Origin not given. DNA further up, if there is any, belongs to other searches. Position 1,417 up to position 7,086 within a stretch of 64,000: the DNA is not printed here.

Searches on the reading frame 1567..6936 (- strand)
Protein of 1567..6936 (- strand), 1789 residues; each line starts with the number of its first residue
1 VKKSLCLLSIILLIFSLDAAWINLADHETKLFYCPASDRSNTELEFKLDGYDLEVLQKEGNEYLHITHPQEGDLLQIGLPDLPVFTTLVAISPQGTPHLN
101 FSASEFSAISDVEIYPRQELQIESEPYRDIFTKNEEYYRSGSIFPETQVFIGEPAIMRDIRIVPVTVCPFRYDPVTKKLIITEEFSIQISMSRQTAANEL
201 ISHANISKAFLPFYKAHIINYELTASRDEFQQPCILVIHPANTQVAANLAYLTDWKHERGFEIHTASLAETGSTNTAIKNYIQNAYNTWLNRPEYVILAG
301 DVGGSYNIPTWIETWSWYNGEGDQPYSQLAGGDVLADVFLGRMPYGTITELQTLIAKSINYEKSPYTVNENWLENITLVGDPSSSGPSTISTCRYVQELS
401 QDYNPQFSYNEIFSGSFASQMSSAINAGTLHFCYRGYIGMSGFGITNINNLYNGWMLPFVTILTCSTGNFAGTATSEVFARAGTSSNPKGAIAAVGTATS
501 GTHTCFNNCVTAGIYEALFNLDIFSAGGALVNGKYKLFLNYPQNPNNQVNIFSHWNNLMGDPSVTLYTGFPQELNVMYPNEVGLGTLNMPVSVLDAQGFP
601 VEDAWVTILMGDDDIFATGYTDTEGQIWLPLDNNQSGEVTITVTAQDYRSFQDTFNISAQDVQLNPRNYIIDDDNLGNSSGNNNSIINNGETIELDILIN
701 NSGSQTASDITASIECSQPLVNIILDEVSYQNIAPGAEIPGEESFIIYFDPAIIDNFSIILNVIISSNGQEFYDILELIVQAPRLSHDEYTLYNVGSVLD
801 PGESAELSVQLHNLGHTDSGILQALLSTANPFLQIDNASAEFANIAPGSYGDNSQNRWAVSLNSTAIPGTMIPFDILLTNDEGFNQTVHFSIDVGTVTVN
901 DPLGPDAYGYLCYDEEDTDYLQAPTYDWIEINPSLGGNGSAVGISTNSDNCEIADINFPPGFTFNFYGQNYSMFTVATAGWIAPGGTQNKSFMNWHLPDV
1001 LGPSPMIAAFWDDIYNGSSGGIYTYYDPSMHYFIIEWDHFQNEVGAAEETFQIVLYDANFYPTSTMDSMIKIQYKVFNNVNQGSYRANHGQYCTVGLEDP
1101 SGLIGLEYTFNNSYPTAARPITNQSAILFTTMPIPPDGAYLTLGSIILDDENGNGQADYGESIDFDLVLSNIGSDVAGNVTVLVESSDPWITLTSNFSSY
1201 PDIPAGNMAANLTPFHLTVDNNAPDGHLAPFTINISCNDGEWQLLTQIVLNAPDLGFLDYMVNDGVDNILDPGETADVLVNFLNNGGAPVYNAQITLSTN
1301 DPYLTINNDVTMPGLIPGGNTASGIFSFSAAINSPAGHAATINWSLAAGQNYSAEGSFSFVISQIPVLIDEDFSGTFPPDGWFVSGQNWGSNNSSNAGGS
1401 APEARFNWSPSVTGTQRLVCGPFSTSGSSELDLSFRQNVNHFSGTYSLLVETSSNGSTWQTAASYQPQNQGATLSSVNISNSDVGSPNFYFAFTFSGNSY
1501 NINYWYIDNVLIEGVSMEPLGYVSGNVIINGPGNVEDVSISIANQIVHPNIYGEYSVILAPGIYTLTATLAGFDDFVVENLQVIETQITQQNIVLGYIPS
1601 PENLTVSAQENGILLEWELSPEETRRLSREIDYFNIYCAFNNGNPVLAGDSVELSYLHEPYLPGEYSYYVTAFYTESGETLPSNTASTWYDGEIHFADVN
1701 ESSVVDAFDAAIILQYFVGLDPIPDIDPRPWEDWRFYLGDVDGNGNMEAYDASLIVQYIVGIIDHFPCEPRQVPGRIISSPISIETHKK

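Call 58: search_protein_families(library=pfam, proteins=[window:1567-6936:-], max_evalue=0.0001)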
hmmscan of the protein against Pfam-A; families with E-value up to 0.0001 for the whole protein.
window:1567-6936:- (1789 aa): 5 families
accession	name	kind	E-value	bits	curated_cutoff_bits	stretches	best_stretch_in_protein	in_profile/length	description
PF01364.23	Peptidase_C25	-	1.1e-50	173.5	23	1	242-566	6-374/374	Peptidase family C25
PF08126.16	Propeptide_C25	-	2.5e-23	82.7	22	1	37-198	17-179/205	Propeptide_C25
PF13620.12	CarboxypepD_reg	-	1.9e-11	44.6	32.3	0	592-661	5-73/82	Carboxypeptidase regulatory-like domain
PF00404.24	Dockerin_1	-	2.7e-06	27.9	22.9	1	1698-1759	3-56/57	Dockerin type I domain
PF02369.22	Big_1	-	1.8e-05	25.2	34.9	0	589-647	21-82/93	Bacterial Ig-like domain (group 1)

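Call 59: search_protein_families(library=ncbifam, proteins=[window:1567-6936:-], max_evalue=0.0001)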
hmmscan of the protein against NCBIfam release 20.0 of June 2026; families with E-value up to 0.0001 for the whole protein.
window:1567-6936:- (1789 aa): 3 families
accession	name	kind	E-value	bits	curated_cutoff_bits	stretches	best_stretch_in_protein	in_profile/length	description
NF038128.1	choice_anch_J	domain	1.9e-07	31.4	30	1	1369-1512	2-162/162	choice-of-anchor J domain-containing protein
NF033707.1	T9SS_sortase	equivalog_domain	4.5e-07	27.9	420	1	334-567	492-733/1095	type IX secretion system sortase PorU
NF038112.1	myxo_dep_M36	subfamily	4.6e-06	24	1500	0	1266-1322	877-937/1604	myxosortase-dependent M36 family metallopeptidase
